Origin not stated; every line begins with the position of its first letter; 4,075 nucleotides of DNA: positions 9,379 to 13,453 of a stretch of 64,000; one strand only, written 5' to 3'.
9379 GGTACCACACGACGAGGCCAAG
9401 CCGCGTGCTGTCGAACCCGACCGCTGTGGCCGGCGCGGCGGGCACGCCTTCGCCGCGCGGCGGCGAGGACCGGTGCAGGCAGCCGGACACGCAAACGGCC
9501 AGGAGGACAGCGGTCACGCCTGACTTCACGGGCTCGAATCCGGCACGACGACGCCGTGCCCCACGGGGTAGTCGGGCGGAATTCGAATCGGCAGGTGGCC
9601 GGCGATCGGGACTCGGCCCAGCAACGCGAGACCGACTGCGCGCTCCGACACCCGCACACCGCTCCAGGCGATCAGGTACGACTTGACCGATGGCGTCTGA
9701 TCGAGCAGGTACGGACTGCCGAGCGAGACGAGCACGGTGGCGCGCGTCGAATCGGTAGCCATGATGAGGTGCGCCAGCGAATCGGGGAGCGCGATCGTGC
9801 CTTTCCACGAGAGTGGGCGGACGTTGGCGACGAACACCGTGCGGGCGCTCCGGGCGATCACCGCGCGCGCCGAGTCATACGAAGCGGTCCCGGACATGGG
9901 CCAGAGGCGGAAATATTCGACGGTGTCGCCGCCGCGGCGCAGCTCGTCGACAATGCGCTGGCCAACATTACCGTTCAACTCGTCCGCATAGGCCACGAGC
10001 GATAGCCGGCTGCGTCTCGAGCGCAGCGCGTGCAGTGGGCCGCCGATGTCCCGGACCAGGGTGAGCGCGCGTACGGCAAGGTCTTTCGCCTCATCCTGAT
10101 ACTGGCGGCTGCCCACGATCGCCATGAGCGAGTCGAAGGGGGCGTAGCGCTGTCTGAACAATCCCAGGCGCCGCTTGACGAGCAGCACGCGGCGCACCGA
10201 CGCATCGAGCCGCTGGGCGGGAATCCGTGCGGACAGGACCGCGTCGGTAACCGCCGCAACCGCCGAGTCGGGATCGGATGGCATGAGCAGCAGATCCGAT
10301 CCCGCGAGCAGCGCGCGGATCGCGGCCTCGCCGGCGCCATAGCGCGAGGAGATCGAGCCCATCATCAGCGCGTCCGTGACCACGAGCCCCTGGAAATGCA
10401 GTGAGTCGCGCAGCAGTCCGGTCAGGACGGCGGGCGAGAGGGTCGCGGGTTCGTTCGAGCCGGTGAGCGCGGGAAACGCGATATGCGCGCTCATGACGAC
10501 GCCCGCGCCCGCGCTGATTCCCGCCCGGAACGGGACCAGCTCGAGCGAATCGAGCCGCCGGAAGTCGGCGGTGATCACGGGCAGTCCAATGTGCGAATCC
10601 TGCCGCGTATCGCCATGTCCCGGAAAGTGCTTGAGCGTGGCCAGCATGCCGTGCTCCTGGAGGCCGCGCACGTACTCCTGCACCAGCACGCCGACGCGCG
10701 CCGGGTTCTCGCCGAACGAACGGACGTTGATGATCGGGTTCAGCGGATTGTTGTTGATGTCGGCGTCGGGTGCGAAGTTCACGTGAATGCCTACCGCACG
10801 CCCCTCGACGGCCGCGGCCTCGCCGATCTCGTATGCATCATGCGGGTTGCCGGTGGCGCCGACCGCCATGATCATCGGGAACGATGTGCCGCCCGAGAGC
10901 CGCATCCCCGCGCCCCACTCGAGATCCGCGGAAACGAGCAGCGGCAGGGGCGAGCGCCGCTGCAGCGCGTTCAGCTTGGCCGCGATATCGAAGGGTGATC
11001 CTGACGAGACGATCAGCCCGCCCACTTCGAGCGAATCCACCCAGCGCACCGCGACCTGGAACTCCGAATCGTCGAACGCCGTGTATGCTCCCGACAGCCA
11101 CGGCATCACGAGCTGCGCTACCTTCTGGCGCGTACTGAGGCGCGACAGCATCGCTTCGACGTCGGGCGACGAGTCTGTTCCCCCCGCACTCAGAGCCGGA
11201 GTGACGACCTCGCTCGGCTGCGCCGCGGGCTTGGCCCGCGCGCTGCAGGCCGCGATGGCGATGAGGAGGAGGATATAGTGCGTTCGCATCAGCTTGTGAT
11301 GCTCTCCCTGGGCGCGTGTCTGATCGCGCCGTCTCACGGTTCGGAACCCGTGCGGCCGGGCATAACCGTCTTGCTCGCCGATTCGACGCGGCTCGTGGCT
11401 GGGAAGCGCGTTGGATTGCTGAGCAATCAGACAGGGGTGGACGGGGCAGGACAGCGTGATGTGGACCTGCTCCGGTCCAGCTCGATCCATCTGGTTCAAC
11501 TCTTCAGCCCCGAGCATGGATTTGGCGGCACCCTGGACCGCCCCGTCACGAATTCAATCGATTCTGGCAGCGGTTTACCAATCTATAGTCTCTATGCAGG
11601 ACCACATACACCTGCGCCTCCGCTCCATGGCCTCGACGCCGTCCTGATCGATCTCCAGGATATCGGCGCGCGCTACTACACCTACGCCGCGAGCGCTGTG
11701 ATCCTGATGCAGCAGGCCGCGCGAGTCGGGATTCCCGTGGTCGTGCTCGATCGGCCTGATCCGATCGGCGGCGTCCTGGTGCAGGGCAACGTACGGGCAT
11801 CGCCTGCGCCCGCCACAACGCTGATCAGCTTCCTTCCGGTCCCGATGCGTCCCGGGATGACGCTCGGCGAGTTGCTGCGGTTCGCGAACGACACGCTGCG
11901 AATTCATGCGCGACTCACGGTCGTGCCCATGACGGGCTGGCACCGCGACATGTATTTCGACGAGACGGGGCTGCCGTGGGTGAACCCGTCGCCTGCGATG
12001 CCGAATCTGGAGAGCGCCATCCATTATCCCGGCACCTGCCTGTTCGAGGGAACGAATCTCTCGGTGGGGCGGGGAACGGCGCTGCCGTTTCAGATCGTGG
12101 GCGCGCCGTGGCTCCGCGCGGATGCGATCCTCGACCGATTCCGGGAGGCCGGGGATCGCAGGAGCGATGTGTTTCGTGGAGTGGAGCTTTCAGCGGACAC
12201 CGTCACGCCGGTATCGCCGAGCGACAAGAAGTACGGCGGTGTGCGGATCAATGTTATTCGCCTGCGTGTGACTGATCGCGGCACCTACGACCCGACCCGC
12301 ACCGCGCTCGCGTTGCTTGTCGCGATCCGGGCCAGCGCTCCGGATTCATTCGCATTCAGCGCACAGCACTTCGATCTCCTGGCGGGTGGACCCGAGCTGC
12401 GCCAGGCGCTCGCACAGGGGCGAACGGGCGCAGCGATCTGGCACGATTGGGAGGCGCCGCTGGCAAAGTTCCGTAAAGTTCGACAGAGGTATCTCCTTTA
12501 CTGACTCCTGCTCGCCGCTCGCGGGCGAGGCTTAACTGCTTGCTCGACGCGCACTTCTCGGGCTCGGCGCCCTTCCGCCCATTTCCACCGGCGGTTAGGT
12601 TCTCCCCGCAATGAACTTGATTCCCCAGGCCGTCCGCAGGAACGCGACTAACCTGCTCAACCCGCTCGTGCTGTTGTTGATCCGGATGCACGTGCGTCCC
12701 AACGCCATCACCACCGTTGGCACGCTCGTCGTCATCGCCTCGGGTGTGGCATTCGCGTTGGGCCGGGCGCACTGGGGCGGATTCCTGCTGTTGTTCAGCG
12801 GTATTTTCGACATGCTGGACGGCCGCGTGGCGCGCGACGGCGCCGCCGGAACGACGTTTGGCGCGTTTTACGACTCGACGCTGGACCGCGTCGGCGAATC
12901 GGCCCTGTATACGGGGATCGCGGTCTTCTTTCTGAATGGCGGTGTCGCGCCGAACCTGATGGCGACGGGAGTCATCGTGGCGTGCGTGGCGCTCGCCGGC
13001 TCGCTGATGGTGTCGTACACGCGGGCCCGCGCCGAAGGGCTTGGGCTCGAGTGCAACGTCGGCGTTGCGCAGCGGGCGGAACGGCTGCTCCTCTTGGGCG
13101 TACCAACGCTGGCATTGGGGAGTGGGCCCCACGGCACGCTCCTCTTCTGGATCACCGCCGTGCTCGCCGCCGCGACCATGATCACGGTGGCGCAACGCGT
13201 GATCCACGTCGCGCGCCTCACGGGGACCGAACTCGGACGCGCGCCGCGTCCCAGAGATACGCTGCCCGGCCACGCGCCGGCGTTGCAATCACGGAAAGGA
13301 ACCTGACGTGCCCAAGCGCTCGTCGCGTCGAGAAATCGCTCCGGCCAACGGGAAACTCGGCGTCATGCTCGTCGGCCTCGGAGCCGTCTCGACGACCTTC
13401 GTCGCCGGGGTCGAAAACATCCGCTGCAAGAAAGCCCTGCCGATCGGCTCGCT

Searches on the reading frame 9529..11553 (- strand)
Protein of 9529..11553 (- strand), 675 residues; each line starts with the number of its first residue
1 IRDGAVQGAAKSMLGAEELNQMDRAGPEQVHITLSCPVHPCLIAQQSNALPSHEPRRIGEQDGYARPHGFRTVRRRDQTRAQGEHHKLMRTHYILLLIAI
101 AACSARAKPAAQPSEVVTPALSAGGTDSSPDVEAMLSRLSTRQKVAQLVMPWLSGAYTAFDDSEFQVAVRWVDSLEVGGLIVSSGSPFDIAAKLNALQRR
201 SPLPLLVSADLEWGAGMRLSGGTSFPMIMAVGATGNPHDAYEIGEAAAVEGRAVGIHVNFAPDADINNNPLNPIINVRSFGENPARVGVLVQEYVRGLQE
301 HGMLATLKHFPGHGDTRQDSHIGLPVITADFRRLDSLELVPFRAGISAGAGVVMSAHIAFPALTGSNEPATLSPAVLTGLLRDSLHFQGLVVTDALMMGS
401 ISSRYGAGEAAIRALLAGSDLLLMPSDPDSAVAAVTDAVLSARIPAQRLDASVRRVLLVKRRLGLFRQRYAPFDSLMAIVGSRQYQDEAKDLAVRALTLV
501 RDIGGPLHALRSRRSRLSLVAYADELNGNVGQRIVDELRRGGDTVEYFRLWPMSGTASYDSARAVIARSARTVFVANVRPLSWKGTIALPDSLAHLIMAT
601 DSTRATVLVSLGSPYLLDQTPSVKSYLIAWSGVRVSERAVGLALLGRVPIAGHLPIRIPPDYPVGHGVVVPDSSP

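Call 26: search_protein_families(library=ncbifam, proteins=[window:9529-11553:-], max_evalue=0.00001)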
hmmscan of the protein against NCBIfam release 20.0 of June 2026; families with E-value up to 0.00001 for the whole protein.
window:9529-11553:- (675 aa): 8 families
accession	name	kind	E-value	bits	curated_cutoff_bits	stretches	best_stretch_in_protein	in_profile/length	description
NF003740.0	PRK05337.1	equivalog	2.9e-41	141.7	207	1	173-456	23-311/340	beta-N-acetylhexosaminidase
NF052329.1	XyloArabinsidase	equivalog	2.9e-32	111.6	1050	1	131-507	5-389/750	beta-xylosidase/alpha-l-arabinosidase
NF052331.1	Bet13-16Glucosase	equivalog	2.1e-30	105.5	1330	1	132-509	16-381/750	exo-beta-d-1,3/1,6-glucosidase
NF041579.1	betaxyl_Flavo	equivalog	1.1e-21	76.7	1350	1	215-502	75-370/716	beta-xylosidase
NF052330.1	BetGlucosiCelf0468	equivalog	2.7e-19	68.9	1300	1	223-520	55-342/817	beta-d-glucosidase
NF011678.0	PRK15098.1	equivalog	1.3e-18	66.8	666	1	202-502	103-400/765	beta-glucosidase BglX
NF041776.1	xylosidase_Xyl3A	equivalog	7e-11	40.8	1250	1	279-502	134-362/846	xylan 1,4-beta-xylosidase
NF041610.1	alph_arabinopyran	equivalog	1.8e-08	33.1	1300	1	222-456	58-271/738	exo-alpha-(1->6)-L-arabinopyranosidase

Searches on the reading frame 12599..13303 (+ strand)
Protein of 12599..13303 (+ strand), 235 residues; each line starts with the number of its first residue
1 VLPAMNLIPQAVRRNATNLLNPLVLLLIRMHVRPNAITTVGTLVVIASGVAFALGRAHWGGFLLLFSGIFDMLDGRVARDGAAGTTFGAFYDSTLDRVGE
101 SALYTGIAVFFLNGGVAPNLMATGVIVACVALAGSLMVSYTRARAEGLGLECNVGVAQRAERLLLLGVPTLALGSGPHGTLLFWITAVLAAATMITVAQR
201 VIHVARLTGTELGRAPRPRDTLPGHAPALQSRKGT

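Call 70: search_protein_families(library=pfam, proteins=[window:12599-13303:+], max_evalue=0.000001)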
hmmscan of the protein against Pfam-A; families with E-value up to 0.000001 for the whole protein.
window:12599-13303:+ (235 aa): 1 family
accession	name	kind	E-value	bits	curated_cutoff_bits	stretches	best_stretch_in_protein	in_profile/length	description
PF01066.26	CDP-OH_P_transf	-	2.2e-15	57.8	22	1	33-190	3-150/152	CDP-alcohol phosphatidyltransferase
